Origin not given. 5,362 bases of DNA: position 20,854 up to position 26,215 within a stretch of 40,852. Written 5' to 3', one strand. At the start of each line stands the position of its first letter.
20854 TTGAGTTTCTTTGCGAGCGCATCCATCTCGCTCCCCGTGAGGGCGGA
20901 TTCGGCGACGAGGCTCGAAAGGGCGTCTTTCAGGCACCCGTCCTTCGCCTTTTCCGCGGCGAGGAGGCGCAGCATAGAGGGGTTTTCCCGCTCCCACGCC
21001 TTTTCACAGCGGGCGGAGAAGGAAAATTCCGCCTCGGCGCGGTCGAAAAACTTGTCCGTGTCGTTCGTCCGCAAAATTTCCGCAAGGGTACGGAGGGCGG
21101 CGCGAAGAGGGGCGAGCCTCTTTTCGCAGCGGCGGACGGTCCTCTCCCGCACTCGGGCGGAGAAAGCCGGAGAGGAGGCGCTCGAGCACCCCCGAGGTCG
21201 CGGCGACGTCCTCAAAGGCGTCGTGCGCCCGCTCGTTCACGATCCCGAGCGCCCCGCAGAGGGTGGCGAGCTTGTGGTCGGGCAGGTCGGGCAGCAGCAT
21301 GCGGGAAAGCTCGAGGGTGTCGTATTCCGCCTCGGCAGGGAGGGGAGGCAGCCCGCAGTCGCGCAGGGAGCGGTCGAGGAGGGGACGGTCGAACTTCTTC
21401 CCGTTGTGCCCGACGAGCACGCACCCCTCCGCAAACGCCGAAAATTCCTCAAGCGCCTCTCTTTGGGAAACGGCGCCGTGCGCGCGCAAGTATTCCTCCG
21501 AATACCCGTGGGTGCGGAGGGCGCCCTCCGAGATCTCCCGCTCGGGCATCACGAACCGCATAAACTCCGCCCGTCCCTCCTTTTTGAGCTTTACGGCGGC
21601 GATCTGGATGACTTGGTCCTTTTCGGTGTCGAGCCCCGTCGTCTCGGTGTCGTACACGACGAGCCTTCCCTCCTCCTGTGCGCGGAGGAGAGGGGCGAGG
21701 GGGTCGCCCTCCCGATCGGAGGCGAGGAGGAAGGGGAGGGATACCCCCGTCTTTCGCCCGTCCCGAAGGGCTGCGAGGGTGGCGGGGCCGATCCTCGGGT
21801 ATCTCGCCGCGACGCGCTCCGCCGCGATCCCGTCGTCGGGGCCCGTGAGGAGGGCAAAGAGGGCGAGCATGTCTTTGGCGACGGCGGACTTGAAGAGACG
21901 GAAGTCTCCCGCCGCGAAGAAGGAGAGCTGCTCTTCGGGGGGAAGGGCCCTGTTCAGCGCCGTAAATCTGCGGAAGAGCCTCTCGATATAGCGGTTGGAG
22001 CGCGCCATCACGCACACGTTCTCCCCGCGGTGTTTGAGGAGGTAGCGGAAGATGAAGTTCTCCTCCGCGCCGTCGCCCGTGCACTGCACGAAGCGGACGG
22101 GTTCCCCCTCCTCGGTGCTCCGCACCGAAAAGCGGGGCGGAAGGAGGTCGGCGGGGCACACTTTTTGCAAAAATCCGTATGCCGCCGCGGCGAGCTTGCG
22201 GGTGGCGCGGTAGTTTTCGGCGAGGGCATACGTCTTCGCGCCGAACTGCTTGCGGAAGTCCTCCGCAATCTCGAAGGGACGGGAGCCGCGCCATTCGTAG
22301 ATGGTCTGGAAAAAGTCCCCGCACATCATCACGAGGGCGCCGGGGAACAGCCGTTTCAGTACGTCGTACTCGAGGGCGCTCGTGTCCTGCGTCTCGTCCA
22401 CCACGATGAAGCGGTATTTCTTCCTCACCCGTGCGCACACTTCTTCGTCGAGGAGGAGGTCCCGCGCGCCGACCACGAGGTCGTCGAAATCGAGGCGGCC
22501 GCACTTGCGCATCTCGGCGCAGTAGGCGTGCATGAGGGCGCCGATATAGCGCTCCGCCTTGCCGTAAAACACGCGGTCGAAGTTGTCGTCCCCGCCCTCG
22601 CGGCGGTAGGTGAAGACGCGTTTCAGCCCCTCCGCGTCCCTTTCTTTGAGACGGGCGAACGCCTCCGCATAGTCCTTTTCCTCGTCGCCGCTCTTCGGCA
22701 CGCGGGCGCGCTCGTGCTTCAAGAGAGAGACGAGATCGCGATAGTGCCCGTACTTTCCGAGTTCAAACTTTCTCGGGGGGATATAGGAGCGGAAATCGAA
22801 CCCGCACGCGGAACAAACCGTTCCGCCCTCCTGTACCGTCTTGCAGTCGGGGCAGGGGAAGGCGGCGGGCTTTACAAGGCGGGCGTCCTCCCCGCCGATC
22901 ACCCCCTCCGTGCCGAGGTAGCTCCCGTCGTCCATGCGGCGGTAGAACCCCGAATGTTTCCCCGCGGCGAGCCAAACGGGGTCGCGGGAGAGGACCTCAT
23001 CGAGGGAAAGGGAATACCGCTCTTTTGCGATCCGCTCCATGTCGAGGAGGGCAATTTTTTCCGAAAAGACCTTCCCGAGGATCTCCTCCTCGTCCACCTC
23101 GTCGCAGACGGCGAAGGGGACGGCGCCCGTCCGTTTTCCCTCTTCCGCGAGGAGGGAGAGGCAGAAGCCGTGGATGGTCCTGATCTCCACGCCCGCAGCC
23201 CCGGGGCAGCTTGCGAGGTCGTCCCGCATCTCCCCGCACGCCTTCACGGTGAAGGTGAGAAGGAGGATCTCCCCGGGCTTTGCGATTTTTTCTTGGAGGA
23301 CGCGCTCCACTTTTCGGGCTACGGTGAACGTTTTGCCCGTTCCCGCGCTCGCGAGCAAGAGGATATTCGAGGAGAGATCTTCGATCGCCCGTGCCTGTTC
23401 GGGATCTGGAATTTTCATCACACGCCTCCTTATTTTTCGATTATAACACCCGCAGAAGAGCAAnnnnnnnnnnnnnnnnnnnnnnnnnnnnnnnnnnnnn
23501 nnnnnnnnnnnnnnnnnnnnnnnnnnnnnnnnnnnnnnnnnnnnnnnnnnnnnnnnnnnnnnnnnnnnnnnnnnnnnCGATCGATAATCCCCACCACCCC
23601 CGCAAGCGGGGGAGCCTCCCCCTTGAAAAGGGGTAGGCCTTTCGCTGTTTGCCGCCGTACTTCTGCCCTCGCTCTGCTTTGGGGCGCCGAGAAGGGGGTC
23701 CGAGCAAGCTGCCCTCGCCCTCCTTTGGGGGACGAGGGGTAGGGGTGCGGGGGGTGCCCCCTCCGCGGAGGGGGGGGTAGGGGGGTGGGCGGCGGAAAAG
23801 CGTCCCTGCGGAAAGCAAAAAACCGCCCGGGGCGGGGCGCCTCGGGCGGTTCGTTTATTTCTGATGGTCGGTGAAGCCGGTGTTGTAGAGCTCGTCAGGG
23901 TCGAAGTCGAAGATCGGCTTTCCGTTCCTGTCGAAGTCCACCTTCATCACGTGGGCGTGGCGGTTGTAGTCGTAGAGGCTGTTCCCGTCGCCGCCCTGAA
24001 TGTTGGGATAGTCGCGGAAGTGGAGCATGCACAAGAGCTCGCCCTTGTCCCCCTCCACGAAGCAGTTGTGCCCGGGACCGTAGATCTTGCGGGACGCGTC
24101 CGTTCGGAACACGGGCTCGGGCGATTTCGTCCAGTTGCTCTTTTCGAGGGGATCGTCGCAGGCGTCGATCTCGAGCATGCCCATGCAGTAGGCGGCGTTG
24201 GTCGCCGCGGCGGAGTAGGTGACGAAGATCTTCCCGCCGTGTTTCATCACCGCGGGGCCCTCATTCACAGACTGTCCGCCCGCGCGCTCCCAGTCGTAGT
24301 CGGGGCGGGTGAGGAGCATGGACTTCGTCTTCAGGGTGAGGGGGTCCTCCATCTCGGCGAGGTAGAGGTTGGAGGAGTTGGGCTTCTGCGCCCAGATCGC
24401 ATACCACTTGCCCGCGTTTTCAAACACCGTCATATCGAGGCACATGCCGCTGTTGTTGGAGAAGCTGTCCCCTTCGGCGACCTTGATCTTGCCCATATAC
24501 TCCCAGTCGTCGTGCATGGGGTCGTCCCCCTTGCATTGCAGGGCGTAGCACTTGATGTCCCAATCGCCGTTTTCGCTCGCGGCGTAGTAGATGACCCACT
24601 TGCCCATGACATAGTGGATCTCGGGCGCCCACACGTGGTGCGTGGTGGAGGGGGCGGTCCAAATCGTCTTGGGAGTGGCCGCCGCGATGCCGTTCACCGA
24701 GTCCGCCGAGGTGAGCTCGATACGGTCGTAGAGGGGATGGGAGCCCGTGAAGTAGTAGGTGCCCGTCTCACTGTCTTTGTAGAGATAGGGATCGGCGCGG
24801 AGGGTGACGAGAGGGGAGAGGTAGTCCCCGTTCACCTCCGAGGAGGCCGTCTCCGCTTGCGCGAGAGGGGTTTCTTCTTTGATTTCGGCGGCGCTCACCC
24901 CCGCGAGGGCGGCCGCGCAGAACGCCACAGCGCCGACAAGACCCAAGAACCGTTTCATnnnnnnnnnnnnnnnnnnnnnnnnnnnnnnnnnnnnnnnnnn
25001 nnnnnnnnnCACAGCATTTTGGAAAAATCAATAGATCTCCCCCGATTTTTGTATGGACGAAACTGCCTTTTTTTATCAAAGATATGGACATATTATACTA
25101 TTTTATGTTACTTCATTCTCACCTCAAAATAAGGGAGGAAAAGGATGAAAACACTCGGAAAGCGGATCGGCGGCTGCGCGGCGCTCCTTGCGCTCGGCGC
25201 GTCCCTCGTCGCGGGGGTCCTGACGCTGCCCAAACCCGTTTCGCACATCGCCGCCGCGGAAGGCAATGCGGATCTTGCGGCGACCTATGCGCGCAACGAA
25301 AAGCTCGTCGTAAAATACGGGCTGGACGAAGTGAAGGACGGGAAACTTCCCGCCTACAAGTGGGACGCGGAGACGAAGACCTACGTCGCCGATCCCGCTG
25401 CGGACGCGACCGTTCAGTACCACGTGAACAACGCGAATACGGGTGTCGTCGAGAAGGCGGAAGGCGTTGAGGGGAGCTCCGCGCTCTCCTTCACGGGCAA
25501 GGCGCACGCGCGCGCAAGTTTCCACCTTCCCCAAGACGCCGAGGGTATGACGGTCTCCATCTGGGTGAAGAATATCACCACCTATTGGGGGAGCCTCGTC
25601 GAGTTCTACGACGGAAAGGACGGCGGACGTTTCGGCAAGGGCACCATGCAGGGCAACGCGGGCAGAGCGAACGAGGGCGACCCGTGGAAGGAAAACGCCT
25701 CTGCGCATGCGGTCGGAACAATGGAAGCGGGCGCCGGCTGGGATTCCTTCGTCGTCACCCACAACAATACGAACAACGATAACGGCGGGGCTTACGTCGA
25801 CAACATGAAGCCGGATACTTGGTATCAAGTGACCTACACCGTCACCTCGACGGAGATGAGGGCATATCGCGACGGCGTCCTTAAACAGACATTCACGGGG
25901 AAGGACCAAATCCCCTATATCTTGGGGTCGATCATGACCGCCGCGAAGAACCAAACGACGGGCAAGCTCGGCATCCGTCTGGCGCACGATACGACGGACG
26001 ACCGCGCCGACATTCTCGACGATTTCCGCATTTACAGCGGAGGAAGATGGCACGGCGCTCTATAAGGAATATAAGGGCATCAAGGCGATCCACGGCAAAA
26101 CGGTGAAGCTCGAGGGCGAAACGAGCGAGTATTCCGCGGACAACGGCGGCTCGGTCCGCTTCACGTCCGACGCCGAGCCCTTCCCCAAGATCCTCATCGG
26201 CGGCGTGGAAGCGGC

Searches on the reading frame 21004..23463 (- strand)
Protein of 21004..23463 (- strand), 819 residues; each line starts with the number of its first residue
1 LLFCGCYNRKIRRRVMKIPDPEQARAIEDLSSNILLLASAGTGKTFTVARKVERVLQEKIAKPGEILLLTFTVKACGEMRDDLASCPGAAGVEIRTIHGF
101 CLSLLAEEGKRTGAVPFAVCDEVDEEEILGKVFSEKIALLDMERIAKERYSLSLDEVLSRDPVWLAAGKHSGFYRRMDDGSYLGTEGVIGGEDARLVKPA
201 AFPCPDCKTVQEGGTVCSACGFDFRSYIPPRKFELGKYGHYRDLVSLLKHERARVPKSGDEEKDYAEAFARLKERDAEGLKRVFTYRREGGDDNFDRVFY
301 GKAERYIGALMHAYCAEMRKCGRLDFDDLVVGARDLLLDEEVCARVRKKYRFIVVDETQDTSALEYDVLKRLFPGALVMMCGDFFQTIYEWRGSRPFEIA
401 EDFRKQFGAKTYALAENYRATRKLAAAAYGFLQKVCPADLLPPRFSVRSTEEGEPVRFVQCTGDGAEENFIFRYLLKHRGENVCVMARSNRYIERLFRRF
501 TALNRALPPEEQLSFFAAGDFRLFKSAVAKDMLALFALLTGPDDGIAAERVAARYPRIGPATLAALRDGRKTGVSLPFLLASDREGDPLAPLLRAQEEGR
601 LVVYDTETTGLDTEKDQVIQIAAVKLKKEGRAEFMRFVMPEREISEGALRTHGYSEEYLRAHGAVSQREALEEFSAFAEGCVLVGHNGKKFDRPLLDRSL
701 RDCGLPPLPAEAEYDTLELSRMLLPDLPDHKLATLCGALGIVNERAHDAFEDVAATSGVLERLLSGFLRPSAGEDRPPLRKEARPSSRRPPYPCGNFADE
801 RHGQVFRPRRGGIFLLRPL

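Call 67: search_protein_families(library=pfam, proteins=[window:21004-23463:-], max_evalue=0.00001)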
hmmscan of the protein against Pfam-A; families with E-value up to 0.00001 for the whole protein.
window:21004-23463:- (819 aa): 4 families
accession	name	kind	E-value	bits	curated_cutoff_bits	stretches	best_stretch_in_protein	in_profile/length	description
PF00580.27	UvrD-helicase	-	3.8e-46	158.4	23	1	21-401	3-265/271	UvrD/REP helicase N-terminal domain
PF00929.31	RNase_T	-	2.6e-27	96.8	24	1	602-757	1-161/164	Exonuclease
PF13361.12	UvrD_C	-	8.8e-18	65.3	25.6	1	412-630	1-189/350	UvrD-like helicase C-terminal domain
PF13245.12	AAA_19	-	1.3e-16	61.4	25.1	1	30-390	10-132/134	AAA domain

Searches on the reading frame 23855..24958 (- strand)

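Call 67: search_protein_families(library=pfam, proteins=[window:23855-24958:-], max_evalue=0.00001)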
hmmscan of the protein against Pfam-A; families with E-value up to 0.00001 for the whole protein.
window:23855-24958:- (367 aa): 1 family
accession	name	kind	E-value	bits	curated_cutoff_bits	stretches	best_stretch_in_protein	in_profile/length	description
PF04616.20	Glyco_hydro_43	-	2.1e-45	155.7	32.2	1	49-348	4-288/288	Glycosyl hydrolases family 43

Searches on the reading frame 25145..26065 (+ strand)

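Call 67: search_protein_families(library=pfam, proteins=[window:25145-26065:+], max_evalue=0.00001)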
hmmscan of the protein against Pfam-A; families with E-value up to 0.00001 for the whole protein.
window:25145-26065:+ (306 aa): 1 family
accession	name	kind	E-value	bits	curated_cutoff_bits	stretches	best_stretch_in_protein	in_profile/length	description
PF13385.13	Laminin_G_3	-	4.5e-06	27.3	27.6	0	132-257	16-112/151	Concanavalin A-like lectin/glucanases superfamily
